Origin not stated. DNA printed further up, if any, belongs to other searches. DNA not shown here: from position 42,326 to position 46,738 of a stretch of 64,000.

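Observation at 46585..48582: Methylase-coupled ABC ATPase with a PrrC/RloC-like layout and an unassigned C-terminal half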

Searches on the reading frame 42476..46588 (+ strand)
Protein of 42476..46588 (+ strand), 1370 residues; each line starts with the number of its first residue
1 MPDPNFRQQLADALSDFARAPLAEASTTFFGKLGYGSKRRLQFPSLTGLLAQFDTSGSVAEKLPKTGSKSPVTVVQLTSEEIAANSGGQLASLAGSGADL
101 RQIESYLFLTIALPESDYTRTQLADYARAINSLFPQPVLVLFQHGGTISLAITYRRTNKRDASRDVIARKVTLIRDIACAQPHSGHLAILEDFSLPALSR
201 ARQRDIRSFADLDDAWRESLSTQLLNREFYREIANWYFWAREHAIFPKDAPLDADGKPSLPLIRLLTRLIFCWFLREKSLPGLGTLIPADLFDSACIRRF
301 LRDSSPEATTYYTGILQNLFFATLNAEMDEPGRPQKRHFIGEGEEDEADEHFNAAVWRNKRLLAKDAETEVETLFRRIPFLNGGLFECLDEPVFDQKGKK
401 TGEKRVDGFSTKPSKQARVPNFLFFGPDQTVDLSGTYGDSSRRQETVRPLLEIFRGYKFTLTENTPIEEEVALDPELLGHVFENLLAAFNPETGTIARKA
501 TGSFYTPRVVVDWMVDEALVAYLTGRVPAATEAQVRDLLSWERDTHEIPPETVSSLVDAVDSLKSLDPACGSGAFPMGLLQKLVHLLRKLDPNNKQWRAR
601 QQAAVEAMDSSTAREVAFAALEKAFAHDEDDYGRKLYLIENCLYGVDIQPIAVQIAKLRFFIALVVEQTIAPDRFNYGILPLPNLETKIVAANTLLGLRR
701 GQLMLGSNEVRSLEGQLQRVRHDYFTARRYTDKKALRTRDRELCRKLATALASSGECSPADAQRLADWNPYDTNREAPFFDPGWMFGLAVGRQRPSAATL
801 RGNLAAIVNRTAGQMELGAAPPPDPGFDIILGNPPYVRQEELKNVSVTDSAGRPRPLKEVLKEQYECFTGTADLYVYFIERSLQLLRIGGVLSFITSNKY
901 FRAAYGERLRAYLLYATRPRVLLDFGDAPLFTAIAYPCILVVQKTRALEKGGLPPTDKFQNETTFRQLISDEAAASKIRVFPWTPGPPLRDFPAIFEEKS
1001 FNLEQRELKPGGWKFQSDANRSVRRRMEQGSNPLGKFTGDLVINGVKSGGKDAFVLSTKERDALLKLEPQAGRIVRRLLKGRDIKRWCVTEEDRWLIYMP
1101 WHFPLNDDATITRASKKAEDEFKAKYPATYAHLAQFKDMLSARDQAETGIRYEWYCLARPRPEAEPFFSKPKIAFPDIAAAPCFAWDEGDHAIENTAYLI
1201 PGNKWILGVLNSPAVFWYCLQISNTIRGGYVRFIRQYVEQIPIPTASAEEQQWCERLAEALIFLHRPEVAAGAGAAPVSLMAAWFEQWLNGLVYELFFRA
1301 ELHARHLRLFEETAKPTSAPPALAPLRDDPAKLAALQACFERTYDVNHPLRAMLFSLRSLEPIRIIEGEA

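Call 6: search_protein_families(library=pfam, proteins=[window:42476-46588:+], max_evalue=0.01)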
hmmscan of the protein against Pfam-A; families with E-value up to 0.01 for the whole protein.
window:42476-46588:+ (1370 aa): 4 families
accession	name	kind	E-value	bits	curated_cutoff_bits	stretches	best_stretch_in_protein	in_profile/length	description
PF07669.17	Eco57I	-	1.2e-32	113.8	25.3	1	641-931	1-171/171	Eco57I restriction-modification methylase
PF12950.13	TaqI_C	-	7e-14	52.5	26.5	1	1078-1243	3-118/118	TaqI-like C-terminal specificity domain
PF02384.22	N6_Mtase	-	2.9e-05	24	20.4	0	475-516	3-40/311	N-6 DNA Methylase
PF20473.4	MmeI_Mtase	-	0.00013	21.7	27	1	552-695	10-118/259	MmeI, DNA-methyltransferase domain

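Call 7: search_protein_families(library=padloc, proteins=[window:42476-46588:+], max_evalue=0.01)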
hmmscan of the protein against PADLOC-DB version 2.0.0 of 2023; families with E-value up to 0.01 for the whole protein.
window:42476-46588:+ (1370 aa): 62 families (the best 25 are shown)
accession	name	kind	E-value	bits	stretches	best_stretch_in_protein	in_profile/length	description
PDLC03601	REase_MTase_IIG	-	1.7e-77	259.3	4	826-1257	673-1063/1110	Type IIG restriction enzyme-methyltransferase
PDLC03612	REase_MTase_IIG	-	8.3e-58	194.5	2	826-1258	806-1200/1247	Type IIG restriction enzyme-methyltransferase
PDLC03596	REase_MTase_IIG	-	2.8e-53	179.3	4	825-946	710-821/1148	Type IIG restriction enzyme-methyltransferase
PDLC03604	REase_MTase_IIG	-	2.4e-36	123.2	2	826-1251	534-940/1011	Type IIG restriction enzyme-methyltransferase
PDLC03335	MTase_II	-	2.4e-30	103.8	2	826-946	195-306/607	Type II methyltransferase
PDLC02643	DrmMI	-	1.4e-29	100.6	3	495-661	549-693/1347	DrmMI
PDLC03609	REase_MTase_IIG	-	7.1e-29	98.2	1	826-1253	557-937/1066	Type IIG restriction enzyme-methyltransferase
PDLC03313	MTase_II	-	9.9e-29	98.3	1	827-1263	145-535/563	Type II methyltransferase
PDLC03226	MTase_II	-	6.5e-26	89.1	2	826-946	128-236/579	Type II methyltransferase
PDLC03248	MTase_II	-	1.3e-19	68.3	2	825-939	84-190/521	Type II methyltransferase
PDLC03250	MTase_II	-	3.4e-18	63.7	2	827-927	341-431/775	Type II methyltransferase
PDLC03627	REase_MTase_IIG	-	4.8e-18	62.3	2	1041-1261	733-939/1136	Type IIG restriction enzyme-methyltransferase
PDLC03629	REase_MTase_IIG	-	2.2e-17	60.2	2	826-941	570-685/1182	Type IIG restriction enzyme-methyltransferase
PDLC03628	REase_MTase_IIG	-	1.2e-16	58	1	559-728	491-659/1100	Type IIG restriction enzyme-methyltransferase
PDLC02527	PglX|PglXI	-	1.6e-14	50.6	2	503-661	237-388/1332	PglX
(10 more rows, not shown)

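Call 8: search_protein_families(library=ncbifam, proteins=[window:42476-46588:+], max_evalue=0.01)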
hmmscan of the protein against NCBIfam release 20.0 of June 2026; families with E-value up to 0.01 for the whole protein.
window:42476-46588:+ (1370 aa): 4 families
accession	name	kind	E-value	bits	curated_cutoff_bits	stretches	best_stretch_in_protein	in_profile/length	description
NF033452.1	BREX_1_MTaseX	exception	1.6e-14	52.8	500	2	826-947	507-619/1210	BREX-1 system adenine-specific DNA-methyltransferase PglX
NF033451.1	BREX_2_MTaseX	equivalog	1.2e-13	49.7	400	1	497-603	191-265/1185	BREX-2 system adenine-specific DNA-methyltransferase PglX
NF033455.1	BREX_6_MTaseX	exception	6.8e-13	47.1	900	2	827-927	555-640/1319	BREX-6 system adenine-specific DNA-methyltransferase PglX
NF047738.1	antiphage_MADS2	equivalog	5.8e-06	24.9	720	0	543-630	310-394/654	methylation-associated defense system DNA methyltransferase MAD2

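Call 56: search_dna_similar(query=window:42476-46585:+, collection=plasmids, mode=protein, max_rows=30, max_evalue=1e-30)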
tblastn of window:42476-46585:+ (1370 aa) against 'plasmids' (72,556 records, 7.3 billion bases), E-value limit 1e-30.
Records with a match: 20; places in all: 21; records where one place covers at least 80% of the query: 0.
Best place of each record, by identity: <60% 20.
By first word of the organism name: Nostoc 3; Paracoccus 2; Parabacteroides 1; Planktothrix 1; Calothrix 1; Lactiplantibacillus 1; Deinococcus 1; Halorubrum 1; Rhizobium 1; Thioclava 1; and 7 more.
By predicted mobility (MOB-suite, as given by PLSDB): non-mobilizable 13; mobilizable 5; conjugative 2.
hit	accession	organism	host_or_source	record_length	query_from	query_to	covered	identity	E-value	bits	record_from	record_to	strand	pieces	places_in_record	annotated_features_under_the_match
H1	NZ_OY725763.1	Parabacteroides distasonis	-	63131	217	966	55%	39.4%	9e-144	494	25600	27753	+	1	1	N-6 DNA methylase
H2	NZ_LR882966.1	Planktothrix agardhii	-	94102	119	688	42%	44.4%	3e-134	466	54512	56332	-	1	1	hypothetical protein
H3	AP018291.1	Calothrix sp. NIES-4105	-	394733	638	1259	45%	34.7%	3e-92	338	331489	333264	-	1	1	hypothetical protein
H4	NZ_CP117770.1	Nostoc sp. UHCC 0926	whole organism,lichen surface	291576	638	1262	46%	31.7%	8e-75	283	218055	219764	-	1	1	TaqI-like C-terminal specificity domain-containing protein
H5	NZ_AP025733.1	Nostoc cf. commune SO-36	-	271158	638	1262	46%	31.4%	7e-76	286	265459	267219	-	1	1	TaqI-like C-terminal specificity domain-containing protein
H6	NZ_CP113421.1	Lactiplantibacillus plantarum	pure culture,Chinese sauerkraut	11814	219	947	53%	26.7%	1e-49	202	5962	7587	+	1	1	Eco57I restriction-modification methylase domain-containing protein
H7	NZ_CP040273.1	Nostoc sp. C052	Blasia pusilla,pure culture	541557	638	1262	46%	30.1%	2e-74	282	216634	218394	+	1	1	TaqI-like C-terminal specificity domain-containing protein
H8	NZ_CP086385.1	Deinococcus radiophilus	Harpadon nehereus,cell culture,2 Mrad ...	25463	639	1255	45%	27.7%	3e-48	197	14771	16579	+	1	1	N-6 DNA methylase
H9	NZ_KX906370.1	Halorubrum lacusprofundi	water sample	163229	638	1248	45%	25.0%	1e-41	176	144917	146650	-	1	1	Eco57I restriction-modification methylase domain-containing protein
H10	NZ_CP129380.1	Rhizobium sp. SSA_523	single cell,Sea water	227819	824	1260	32%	30.3%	2e-46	191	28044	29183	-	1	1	DNA methyltransferase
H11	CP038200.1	Paracoccus ferrooxidans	single cell,bioreactor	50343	826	1251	31%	31.1%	5e-44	184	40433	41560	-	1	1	type I restriction endonuclease subunit M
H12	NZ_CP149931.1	Thioclava sp. GXIMD4216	-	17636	826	1260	32%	30.2%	2e-45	188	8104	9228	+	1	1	N-6 DNA methylase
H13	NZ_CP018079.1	Sulfitobacter alexandrii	Alexandrium minutum,cell culture,cell ...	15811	826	1251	31%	30.4%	3e-42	177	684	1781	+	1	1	none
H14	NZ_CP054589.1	Halolamina sp. CBA1230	solar salt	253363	824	1243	31%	29.1%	4e-43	181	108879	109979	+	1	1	TaqI-like C-terminal specificity domain-containing protein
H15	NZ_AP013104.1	Bradyrhizobium elkanii USDA 61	-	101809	826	1243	31%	29.3%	5e-39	167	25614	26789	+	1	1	Eco57I restriction-modification methylase domain-containing protein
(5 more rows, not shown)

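Call 57: get_annotated_region(hit=H1, flank=7000)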
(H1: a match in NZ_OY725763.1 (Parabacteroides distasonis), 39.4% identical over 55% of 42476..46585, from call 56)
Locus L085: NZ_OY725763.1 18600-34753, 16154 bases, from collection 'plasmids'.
description: Parabacteroides distasonis strain Parabacteroides distasonis TSDC17.2-1.1 plasmid 18, complete sequence
organism: Parabacteroides distasonis (NCBI taxid 823)
taxonomy: Bacteria; Bacteroidota; Bacteroidia; Bacteroidales; Tannerellaceae; Parabacteroides; Parabacteroides distasonis
host: -; source: -; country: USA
typing (MOB-suite, as given by PLSDB): non-mobilizable
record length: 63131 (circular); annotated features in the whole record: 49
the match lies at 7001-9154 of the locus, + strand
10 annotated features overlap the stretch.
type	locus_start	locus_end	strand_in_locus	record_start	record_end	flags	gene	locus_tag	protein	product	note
CDS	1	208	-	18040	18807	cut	-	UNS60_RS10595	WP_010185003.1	metallophosphoesterase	-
CDS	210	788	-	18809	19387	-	-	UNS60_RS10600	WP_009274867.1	metallophosphoesterase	-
CDS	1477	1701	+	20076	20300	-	-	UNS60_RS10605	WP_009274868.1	helix-turn-helix transcriptional regulator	-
CDS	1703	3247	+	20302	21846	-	-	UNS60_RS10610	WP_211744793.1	RNA-binding domain-containing protein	-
CDS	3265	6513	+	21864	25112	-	-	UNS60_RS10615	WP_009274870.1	SNF2-related protein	-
CDS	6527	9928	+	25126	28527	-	-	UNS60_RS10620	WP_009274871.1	N-6 DNA methylase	GO:0006304 - DNA modification [Evidence IEA]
CDS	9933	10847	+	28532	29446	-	-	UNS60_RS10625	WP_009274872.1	hypothetical protein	-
CDS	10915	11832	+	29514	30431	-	-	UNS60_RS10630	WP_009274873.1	toll/interleukin-1 receptor domain-containing protein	GO:0007165 - signal transduction [Evidence IEA]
CDS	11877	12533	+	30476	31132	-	-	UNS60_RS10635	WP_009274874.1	hypothetical protein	-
CDS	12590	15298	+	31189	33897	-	-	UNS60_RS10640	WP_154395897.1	AAA domain-containing protein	-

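Call 58: get_annotated_region(hit=H2, flank=7000)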
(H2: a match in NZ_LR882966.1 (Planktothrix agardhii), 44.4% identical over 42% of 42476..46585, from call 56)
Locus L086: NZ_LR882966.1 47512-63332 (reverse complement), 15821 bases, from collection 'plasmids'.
description: Planktothrix agardhii strain No.66 plasmid p3
organism: Planktothrix agardhii (NCBI taxid 1160)
taxonomy: Bacteria; Cyanobacteriota; Cyanophyceae; Oscillatoriales; Microcoleaceae; Planktothrix; Planktothrix agardhii
host: -; source: -; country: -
typing (MOB-suite, as given by PLSDB): non-mobilizable
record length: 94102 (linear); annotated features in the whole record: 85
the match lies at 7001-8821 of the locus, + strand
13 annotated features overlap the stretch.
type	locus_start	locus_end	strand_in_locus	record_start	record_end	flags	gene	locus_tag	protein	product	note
CDS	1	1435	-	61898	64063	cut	-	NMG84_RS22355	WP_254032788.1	class I SAM-dependent DNA methyltransferase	-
CDS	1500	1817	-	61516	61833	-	-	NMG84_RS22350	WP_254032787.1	MerR family transcriptional regulator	-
CDS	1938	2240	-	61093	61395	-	-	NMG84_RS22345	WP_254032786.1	fertility inhibition FinO-like protein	-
CDS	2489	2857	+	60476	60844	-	-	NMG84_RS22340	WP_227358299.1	hypothetical protein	-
CDS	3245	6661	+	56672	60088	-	-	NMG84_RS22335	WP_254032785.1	helicase-related protein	-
CDS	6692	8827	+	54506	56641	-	-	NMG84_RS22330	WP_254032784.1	hypothetical protein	-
CDS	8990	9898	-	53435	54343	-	-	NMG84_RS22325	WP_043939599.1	formylglycine-generating enzyme family protein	-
CDS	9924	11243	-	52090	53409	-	argA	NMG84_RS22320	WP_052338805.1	amino-acid N-acetyltransferase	GO:0006526 - arginine biosynthetic process [Evidence IEA]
CDS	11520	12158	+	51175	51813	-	-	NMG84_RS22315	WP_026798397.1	histidine phosphatase family protein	-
CDS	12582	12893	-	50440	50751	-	-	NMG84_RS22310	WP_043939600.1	BolA family protein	-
CDS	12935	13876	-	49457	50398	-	-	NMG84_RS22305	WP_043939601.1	phytanoyl-CoA dioxygenase family protein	-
CDS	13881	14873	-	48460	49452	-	-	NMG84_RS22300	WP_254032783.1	hypothetical protein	-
CDS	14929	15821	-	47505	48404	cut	-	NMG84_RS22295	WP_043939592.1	phytanoyl-CoA dioxygenase family protein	-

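Call 60: find_related_loci(query=window:42476-46585:+, collection=metagenome_contigs, flank=7000)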
Query window:42476-46585:+ (1370 aa) in metagenome_contigs; peptide patterns used: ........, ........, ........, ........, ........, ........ (x = any residue, [..] = any of these).
435 stretches matched a pattern; 322 encode a relative of the query (tblastn E <= 1e-3); the best 80 are kept; 80 distinct loci.
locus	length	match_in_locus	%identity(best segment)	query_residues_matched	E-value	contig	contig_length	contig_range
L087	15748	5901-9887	57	1-1367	0e+0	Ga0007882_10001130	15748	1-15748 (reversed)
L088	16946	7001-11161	58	1-1370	0e+0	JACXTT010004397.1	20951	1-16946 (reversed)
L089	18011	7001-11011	57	4-1369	0e+0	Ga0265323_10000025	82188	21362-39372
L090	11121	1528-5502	53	6-1368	0e+0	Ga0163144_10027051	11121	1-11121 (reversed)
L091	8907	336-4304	52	5-1368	0e+0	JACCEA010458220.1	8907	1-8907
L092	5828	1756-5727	52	5-1368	0e+0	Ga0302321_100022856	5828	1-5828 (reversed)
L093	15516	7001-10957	51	4-1368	0e+0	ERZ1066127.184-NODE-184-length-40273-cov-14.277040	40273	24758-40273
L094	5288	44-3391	57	219-1367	0e+0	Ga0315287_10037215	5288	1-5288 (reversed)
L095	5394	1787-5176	56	193-1367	0e+0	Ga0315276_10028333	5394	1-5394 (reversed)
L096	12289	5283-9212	52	5-1368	0e+0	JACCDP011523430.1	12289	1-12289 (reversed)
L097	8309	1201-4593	57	211-1367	0e+0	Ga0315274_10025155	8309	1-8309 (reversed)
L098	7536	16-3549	55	96-1315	0e+0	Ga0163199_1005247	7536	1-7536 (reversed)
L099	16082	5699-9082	55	218-1367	0e+0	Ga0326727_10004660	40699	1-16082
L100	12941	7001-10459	52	186-1367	0e+0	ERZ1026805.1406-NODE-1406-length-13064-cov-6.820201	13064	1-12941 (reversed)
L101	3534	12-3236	55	253-1368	0e+0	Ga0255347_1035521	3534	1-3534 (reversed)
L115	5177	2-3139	51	280-1370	0e+0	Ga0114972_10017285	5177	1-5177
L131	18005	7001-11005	57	7-1370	0e+0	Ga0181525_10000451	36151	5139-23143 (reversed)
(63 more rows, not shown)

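Call 91: search_protein_families(library=pfam, proteins=[L091:6220-7635:+, L090:7463-8785:+], max_evalue=0.01)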
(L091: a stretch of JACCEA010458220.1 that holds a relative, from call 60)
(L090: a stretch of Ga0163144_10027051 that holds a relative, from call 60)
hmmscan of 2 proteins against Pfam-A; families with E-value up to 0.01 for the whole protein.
L091:6220-7635:+ (472 aa): 0 families

L090:7463-8785:+ (441 aa): 0 families
